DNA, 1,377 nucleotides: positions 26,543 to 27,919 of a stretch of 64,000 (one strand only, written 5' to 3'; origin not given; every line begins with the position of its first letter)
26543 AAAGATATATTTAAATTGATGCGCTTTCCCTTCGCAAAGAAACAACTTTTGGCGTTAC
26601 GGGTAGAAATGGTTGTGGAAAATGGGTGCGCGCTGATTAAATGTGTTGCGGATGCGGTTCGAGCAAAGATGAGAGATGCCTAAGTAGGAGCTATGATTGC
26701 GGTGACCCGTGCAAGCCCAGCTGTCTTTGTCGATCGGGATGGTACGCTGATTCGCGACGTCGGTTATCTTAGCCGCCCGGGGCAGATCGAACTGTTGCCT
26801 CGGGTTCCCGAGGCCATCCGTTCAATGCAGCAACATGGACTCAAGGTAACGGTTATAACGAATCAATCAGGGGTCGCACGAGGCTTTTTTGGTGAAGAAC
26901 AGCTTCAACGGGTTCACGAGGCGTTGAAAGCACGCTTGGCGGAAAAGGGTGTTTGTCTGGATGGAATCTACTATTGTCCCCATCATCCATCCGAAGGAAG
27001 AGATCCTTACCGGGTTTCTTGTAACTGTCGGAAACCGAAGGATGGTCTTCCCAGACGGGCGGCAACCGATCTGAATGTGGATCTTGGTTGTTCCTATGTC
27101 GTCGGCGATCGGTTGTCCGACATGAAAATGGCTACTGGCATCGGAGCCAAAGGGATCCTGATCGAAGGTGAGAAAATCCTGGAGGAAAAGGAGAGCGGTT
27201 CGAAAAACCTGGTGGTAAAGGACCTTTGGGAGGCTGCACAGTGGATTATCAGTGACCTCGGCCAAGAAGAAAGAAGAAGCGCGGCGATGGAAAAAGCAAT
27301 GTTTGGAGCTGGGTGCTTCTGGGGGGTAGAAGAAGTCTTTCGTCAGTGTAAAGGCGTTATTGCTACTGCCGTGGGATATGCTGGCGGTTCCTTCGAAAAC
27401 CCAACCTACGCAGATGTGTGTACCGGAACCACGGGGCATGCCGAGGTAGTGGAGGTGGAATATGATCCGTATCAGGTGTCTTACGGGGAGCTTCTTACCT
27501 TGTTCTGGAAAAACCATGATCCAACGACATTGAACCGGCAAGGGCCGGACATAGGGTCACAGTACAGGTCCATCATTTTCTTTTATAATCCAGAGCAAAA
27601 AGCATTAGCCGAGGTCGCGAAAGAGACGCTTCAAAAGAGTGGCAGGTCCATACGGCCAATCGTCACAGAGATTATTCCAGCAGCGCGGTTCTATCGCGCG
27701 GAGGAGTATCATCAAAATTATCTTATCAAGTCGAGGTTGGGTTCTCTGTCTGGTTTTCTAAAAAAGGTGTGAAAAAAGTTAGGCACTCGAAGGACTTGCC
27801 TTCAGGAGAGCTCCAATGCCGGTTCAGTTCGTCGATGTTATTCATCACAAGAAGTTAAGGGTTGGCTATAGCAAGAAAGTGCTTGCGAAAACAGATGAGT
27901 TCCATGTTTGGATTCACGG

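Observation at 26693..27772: Single ORF fusing a heptose-bisphosphate phosphatase (GmhB-like HAD) to methionine sulfoxide reductase A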

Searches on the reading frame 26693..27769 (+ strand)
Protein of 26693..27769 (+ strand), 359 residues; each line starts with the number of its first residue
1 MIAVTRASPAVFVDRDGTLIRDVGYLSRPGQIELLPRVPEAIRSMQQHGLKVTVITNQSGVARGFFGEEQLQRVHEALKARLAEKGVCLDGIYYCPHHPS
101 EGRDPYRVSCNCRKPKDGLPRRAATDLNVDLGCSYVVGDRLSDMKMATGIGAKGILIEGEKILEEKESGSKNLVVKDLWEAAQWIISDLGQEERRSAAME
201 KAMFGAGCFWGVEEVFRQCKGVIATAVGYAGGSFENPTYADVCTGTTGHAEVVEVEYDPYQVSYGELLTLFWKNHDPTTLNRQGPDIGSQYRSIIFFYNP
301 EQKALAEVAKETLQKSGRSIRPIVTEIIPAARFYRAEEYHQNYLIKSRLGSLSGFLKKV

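Call 3: search_protein_families(library=pfam, proteins=[window:26693-27769:+])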
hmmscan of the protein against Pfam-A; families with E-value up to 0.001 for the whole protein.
window:26693-27769:+ (359 aa): 5 families
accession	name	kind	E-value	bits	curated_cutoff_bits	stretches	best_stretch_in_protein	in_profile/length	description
PF01625.27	PMSR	-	1.2e-63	214.4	23.7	1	201-347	1-147/153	Peptide methionine sulfoxide reductase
PF13242.12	Hydrolase_like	-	5.2e-10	39.5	22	1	112-181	2-75/75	HAD-hyrolase-like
PF13344.12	Hydrolase_6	-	3.3e-05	24.3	27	1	11-63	1-44/101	Haloacid dehalogenase-like hydrolase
PF08645.17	PNK3P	-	0.00012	22.3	22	1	34-132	29-118/161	Polynucleotide kinase 3 phosphatase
PF00702.32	Hydrolase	-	0.00027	21.8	26.4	0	28-150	93-190/191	haloacid dehalogenase-like hydrolase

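Call 4: search_protein_families(library=ncbifam, proteins=[window:26693-27769:+])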
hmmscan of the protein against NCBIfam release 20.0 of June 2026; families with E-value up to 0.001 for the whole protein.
window:26693-27769:+ (359 aa): 16 families
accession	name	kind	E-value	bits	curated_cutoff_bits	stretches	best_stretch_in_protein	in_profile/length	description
NF004042.0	PRK05550.1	equivalog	2.5e-63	214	330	1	193-347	128-279/293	bifunctional methionine sulfoxide reductase B/A protein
TIGR00401.1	msrA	equivalog_domain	2e-61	206.8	108.1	1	200-346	1-147/153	peptide-methionine (S)-S-oxide reductase MsrA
NF006506.0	PRK08942.1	equivalog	2.5e-48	164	178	1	8-187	3-179/182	D-glycero-beta-D-manno-heptose 1,7-bisphosphate 7-phosphatase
TIGR00213.1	GmhB_yaeD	subfamily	7.7e-42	142.9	149.6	1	9-166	2-160/176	D-glycero-beta-D-manno-heptose 1,7-bisphosphate 7-phosphatase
NF010625.0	PRK14018.1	equivalog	2.8e-41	141.6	522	1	195-348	194-344/521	bifunctional peptide-methionine (S)-S-oxide reductase MsrA/peptide-methionine (R)-S-oxide reductase MsrB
TIGR01656.1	Histidinol-ppas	subfamily_domain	3.8e-37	127.5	84.15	1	9-155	1-144/149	histidinol-phosphate phosphatase domain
TIGR01662.1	HAD-SF-IIIA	subfamily_domain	7.1e-33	113.7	44.6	1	10-157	2-138/141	HAD-IIIA family hydrolase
NF050049.1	HBPPhtaseGmhB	domain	4e-24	85.3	250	1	10-162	5-148/171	D-glycero-alpha-D-manno-heptose-1,7-bisphosphate 7-phosphatase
NF003937.0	PRK05446.1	equivalog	9.3e-24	84.1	443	1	9-161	4-152/355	bifunctional histidinol-phosphatase/imidazoleglycerol-phosphate dehydratase HisB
NF005264.0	PRK06769.1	equivalog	9.5e-24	84.1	217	1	9-187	5-173/175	HAD-IIIA family hydrolase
NF004038.0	PRK05528.1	equivalog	1.1e-21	77.5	200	1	199-346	1-139/157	peptide-methionine (S)-S-oxide reductase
TIGR01261.1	hisB_Nterm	equivalog_domain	2.2e-20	72.8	140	1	9-160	2-149/161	histidinol-phosphatase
NF041383.1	Trx_VPGUxxT_two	exception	5.9e-08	32.7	275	1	189-269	134-198/287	VPGUxxT family thioredoxin-like (seleno)protein, type 2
TIGR01668.1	YqeG_hyp_ppase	hypoth_equivalog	4.3e-05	23.1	89.1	0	11-78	28-81/170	YqeG family HAD IIIA-type phosphatase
TIGR01663.1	PNK-3'Pase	equivalog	0.0001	20.9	502.8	1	14-78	170-238/520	bifunctional polynucleotide phosphatase/kinase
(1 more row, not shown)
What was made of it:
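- On GmhB / HAD-IIIA phosphatase: TIGR01662 scores 113.7 bits against a cutoff of 44.6 (call 4).
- Closest known: Known Msr fusion proteins: MsrAB / MsrBA, Trx-MsrA-MsrB. Same: The best NCBIfam match of residues 193-347 is in fact the MsrA part of the MsrB/A fusion model NF004042 (call 4).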

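Call 5: find_homologous_proteins(query=window:26693-27769:+, max_evalue=1e-10)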
Query window:26693-27769:+ (359 aa): 7800 proteins with E <= 1e-10 among 8000 candidates; the best 120 are listed.
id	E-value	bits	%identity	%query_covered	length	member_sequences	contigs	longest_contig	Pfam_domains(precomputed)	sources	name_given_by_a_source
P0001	1.7e-242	822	100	100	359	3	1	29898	PF01625.29,PF13242.13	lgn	-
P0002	4.3e-92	327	-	-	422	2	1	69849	PF01625.29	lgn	-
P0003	3.8e-85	304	-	-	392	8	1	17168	PF01625.29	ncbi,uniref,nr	ncbi:hypothetical protein DYB25_003397 [Aphanomyces astaci]|uniref:peptide-methionine (S)-S-oxide re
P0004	8.1e-72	260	62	53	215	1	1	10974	PF13419.13,PF13344.13,PF00702.33,PF08645.18,PF13242.13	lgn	-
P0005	6.3e-70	254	61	53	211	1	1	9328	PF13419.13,PF00702.33,PF08645.18,PF13242.13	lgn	-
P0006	8.9e-70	254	64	53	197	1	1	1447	PF13419.13,PF00702.33,PF13242.13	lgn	-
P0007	1.6e-69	253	59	52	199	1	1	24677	PF13419.13,PF13344.13,PF00702.33,PF08645.18,PF13242.13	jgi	jgi:D-glycero-D-manno-heptose 1,7-bisphosphate phosphatase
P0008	2.7e-69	252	65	51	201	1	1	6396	PF13344.13,PF00702.33,PF08645.18,PF13242.13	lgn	-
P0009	5.0e-68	248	71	42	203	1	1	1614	PF01625.29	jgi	jgi:peptide-methionine (S)-S-oxide reductase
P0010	5.9e-68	248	60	52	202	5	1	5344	PF13419.13,PF13344.13,PF00702.33,PF08645.18,PF13242.13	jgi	-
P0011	9.7e-68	247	62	53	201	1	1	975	PF00702.33,PF13242.13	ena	-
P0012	1.9e-67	246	57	53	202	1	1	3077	PF13419.13,PF13344.13,PF00702.33,PF08645.18,PF13242.13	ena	-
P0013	2.5e-67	245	69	43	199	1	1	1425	PF01625.29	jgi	jgi:peptide-methionine (S)-S-oxide reductase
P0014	2.9e-67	245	69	42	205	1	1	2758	PF01625.29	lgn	-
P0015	4.0e-67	245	72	42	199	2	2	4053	PF01625.29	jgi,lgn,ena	-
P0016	5.0e-67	244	58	53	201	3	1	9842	PF13419.13,PF13344.13,PF00702.33,PF08645.18,PF13242.13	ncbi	-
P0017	5.3e-67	244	69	43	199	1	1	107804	PF01625.29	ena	-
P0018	5.5e-67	244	70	43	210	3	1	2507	PF01625.29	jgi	jgi:peptide-methionine (S)-S-oxide reductase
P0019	6.9e-67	244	56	58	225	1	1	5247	PF01625.29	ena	-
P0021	1.0e-66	243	71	42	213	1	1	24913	PF01625.29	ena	-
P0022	1.5e-66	243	71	41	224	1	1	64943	PF01625.29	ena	-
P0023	1.6e-66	243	65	45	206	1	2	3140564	PF01625.29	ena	-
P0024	1.8e-66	243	71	42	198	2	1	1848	PF01625.29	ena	-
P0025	2.2e-66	242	71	39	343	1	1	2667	PF01625.29,PF01641.27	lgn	-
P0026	2.4e-66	242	61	52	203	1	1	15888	PF13419.13,PF00702.33,PF13242.13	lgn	-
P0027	3.1e-66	242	65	46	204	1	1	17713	PF01625.29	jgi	jgi:peptide-methionine (S)-S-oxide reductase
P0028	3.2e-66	242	65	47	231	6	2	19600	PF01625.29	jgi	jgi:peptide-methionine (S)-S-oxide reductase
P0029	3.3e-66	242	70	41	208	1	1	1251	PF01625.29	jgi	jgi:peptide-methionine (S)-S-oxide reductase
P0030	3.5e-66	242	69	42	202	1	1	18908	PF01625.29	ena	-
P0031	3.8e-66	242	68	43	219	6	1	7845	PF01625.29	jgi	jgi:peptide-methionine (S)-S-oxide reductase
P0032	4.0e-66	242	68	42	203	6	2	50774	PF01625.29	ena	-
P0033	4.2e-66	241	71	41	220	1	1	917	PF01625.29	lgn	-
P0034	4.8e-66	241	71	41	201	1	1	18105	PF01625.29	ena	-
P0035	5.2e-66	241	65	45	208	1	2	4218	PF01625.29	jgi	jgi:peptide-methionine (S)-S-oxide reductase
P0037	6.2e-66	241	63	47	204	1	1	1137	PF01625.29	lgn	-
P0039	7.6e-66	241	67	43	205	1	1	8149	PF01625.29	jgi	-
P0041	8.7e-66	240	66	44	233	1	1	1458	PF01625.29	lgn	-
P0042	1.2e-65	240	63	46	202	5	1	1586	PF01625.29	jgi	jgi:peptide-methionine (S)-S-oxide reductase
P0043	1.4e-65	240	70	42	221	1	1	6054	PF01625.29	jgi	jgi:peptide-methionine (S)-S-oxide reductase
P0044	1.5e-65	240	70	42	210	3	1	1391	PF01625.29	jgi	-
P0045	1.6e-65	240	70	41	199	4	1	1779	PF01625.29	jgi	jgi:peptide-methionine (S)-S-oxide reductase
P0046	2.0e-65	239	67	43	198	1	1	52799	PF01625.29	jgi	jgi:peptide-methionine (S)-S-oxide reductase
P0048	2.3e-65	239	67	43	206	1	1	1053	PF01625.29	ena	-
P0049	2.4e-65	239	70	42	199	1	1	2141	PF01625.29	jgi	jgi:peptide-methionine (S)-S-oxide reductase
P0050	2.7e-65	239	70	41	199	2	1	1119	PF01625.29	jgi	jgi:peptide-methionine (S)-S-oxide reductase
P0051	2.8e-65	239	64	45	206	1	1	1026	PF01625.29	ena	-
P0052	2.9e-65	239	69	41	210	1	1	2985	PF01625.29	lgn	-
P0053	3.5e-65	238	67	43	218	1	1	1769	PF01625.29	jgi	jgi:peptide-methionine (S)-S-oxide reductase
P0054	3.8e-65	238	69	41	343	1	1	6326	PF01625.29,PF01641.27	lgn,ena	-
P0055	6.1e-65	238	69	43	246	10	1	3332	PF01625.29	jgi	jgi:peptide-methionine (S)-S-oxide reductase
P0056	7.5e-65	237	70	41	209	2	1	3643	PF01625.29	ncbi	-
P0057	7.7e-65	237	65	44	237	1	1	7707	PF01625.29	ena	-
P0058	9.1e-65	237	65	45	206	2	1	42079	PF01625.29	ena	-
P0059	9.7e-65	237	66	44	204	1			PF01625.29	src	-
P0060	1.0e-64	237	69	41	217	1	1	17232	PF01625.29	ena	-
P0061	1.2e-64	237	66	44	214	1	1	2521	PF01625.29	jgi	jgi:peptide-methionine (S)-S-oxide reductase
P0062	1.3e-64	237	66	44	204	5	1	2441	PF01625.29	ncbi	-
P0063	1.3e-64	237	67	43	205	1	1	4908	PF01625.29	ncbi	-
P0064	1.4e-64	236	65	44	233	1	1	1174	PF01625.29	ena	-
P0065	1.4e-64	236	64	45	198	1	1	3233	PF01625.29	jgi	jgi:peptide-methionine (S)-S-oxide reductase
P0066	1.5e-64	236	67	41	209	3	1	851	PF01625.29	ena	-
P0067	1.7e-64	236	70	42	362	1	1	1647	PF01625.29,PF01641.27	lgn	-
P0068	1.8e-64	236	68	41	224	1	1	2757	PF01625.29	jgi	jgi:peptide-methionine (S)-S-oxide reductase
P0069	2.0e-64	236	68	43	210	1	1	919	PF01625.29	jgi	jgi:peptide-methionine (S)-S-oxide reductase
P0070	2.1e-64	236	65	43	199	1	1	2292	PF01625.29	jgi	jgi:peptide-methionine (S)-S-oxide reductase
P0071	2.3e-64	236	67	43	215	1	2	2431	PF01625.29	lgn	-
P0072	2.4e-64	236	66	44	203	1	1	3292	PF01625.29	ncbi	-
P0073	2.4e-64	236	68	41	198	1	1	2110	PF01625.29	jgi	jgi:peptide-methionine (S)-S-oxide reductase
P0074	2.5e-64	236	72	41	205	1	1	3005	PF01625.29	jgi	jgi:peptide-methionine (S)-S-oxide reductase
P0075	2.5e-64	236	68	42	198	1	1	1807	PF01625.29,PF01641.27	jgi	jgi:methionine-S-sulfoxide reductase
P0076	2.6e-64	236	64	45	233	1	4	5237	PF01625.29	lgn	-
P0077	2.7e-64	236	66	48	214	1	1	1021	PF01625.29,PF01641.27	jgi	jgi:methionine-S-sulfoxide reductase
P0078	3.2e-64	235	64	44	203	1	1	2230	PF01625.29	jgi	jgi:peptide-methionine (S)-S-oxide reductase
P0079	3.3e-64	235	68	43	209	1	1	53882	PF01625.29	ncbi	-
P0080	3.8e-64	235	69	42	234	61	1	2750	PF01625.29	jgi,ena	-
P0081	4.1e-64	235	70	42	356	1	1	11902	PF01625.29,PF01641.27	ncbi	-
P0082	4.3e-64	235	69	41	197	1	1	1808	PF01625.29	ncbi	-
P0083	4.3e-64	235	66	44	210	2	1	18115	PF01625.29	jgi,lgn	jgi:peptide-methionine (S)-S-oxide reductase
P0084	4.8e-64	235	69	43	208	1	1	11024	PF01625.29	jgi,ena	-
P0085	5.3e-64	235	62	45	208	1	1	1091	PF01625.29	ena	-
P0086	5.4e-64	235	66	42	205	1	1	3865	PF01625.29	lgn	-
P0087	5.5e-64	234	70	41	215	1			PF01625.29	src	-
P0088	5.6e-64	234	66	44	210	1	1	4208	PF01625.29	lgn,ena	-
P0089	5.9e-64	234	67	43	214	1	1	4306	PF01625.29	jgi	jgi:peptide-methionine (S)-S-oxide reductase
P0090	6.2e-64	234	68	41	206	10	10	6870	PF01625.29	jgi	jgi:peptide-methionine (S)-S-oxide reductase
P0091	6.6e-64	234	68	41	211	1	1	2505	PF01625.29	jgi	jgi:peptide-methionine (S)-S-oxide reductase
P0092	6.6e-64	234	68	41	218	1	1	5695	PF01625.29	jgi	jgi:peptide-methionine (S)-S-oxide reductase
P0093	7.0e-64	234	70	41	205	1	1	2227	PF01625.29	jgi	jgi:peptide-methionine (S)-S-oxide reductase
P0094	7.0e-64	234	66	42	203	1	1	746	PF01625.29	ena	-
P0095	7.0e-64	234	67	42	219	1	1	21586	PF01625.29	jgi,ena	-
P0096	7.1e-64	234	65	44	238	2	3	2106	PF01625.29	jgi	jgi:peptide-methionine (S)-S-oxide reductase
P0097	8.0e-64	234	66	43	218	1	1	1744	PF01625.29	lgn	-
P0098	8.1e-64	234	68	42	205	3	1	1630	PF01625.29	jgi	jgi:peptide-methionine (S)-S-oxide reductase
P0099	9.6e-64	234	67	42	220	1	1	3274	PF01625.29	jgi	-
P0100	1.0e-63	234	65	46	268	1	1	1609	PF01625.29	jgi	jgi:peptide-methionine (S)-S-oxide reductase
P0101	1.0e-63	234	69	41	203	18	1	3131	PF01625.29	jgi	jgi:peptide-methionine (S)-S-oxide reductase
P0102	1.1e-63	233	63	46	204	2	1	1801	PF01625.29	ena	-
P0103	1.2e-63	233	66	44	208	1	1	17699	PF01625.29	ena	-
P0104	1.2e-63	233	69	42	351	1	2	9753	PF01625.29,PF01641.27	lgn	-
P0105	1.3e-63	233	66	43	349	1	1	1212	PF01625.29,PF01641.27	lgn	-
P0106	1.3e-63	233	63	45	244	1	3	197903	PF01625.29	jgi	jgi:peptide-methionine (S)-S-oxide reductase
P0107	1.4e-63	233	65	43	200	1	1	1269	PF01625.29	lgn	-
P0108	1.4e-63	233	68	41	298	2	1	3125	PF01625.29,PF01641.27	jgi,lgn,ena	-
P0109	1.4e-63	233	70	41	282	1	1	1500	PF01625.29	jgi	jgi:peptide-methionine (S)-S-oxide reductase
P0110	1.4e-63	233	68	41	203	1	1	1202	PF01625.29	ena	-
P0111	1.5e-63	233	70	41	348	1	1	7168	PF01625.29,PF01641.27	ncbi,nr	ncbi:MAG: bifunctional methionine sulfoxide reductase B/A protein [Armatimonadota bacterium]|nr:bifu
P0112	1.5e-63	233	68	42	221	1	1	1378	PF01625.29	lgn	-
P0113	1.5e-63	233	67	42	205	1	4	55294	PF01625.29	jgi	jgi:peptide-methionine (S)-S-oxide reductase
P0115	1.8e-63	233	68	41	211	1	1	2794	PF01625.29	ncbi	-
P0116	1.8e-63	233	59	47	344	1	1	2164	PF01625.29,PF01641.27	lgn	-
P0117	1.8e-63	233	66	43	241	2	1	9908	PF01625.29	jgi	-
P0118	1.9e-63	233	66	45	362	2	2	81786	PF01625.29,PF24046.2,PF01641.27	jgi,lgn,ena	jgi:peptide methionine sulfoxide reductase msrA/msrB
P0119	1.9e-63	233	68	42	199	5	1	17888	PF01625.29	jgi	jgi:peptide-methionine (S)-S-oxide reductase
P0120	1.9e-63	233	61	45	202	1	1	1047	PF01625.29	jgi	jgi:peptide-methionine (S)-S-oxide reductase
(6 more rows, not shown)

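Call 6: find_encoding_contigs(protein=P0001, flank=10000, max_places=10)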
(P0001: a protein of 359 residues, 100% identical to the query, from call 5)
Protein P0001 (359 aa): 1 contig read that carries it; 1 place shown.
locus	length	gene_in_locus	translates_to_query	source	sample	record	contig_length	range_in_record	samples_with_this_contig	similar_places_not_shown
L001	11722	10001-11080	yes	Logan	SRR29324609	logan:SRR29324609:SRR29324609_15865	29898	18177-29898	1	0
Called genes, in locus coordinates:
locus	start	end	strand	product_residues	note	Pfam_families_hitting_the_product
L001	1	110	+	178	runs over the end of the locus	PF03938:OmpH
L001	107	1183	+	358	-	PF25087:GMPPB_C (faint), PF25084:LbH_EIF2B (faint), PF04613:LpxD, PF14602:Hexapep_2 (faint), PF00132:Hexapep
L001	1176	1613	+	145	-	PF22817:ApeP-like, PF07977:FabA, PF22818:ApeI-like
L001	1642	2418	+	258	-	PF25084:LbH_EIF2B (faint), PF25087:GMPPB_C (weak), PF00132:Hexapep, PF13720:Acetyltransf_11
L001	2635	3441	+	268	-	PF17930:LpxI_N, PF06230:LpxI_C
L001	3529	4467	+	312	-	PF01408:GFO_IDH_MocA, PF22725:GFO_IDH_MocA_C3, PF02894:GFO_IDH_MocA_C (faint)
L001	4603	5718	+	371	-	PF02684:LpxB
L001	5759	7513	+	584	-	PF00664:ABC_membrane, PF00005:ABC_tran, PF02463:SMC_N (weak)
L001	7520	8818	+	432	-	PF04413:Glycos_transf_N, PF00534:Glycos_transf_1 (faint)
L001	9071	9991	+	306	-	PF02606:LpxK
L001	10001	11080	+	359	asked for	PF13242:Hydrolase_like, PF01625:PMSR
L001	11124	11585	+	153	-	PF02041:Auxin_BP (faint), PF05899:Cupin_3 (faint), PF07883:Cupin_2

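Call 7: list_cluster_members(proteins=[P0001])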
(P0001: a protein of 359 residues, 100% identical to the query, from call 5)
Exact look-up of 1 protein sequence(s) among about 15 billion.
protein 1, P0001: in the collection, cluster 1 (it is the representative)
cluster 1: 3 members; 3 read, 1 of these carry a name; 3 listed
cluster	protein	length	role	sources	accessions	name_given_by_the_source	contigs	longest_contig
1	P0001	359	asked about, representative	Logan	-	-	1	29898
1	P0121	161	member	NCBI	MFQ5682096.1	MAG: peptide-methionine (S)-S-oxide reductase MsrA [Candidatus Binatia bacterium]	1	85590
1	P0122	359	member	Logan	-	-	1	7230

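Call 9: find_encoding_contigs(protein=P0121, flank=10000, max_places=10)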
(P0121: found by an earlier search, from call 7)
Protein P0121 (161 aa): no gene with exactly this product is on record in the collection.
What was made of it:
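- Tried and rejected: A look-up of the contig for the NCBI 161-aa MsrA (call 9) found nothing on record.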
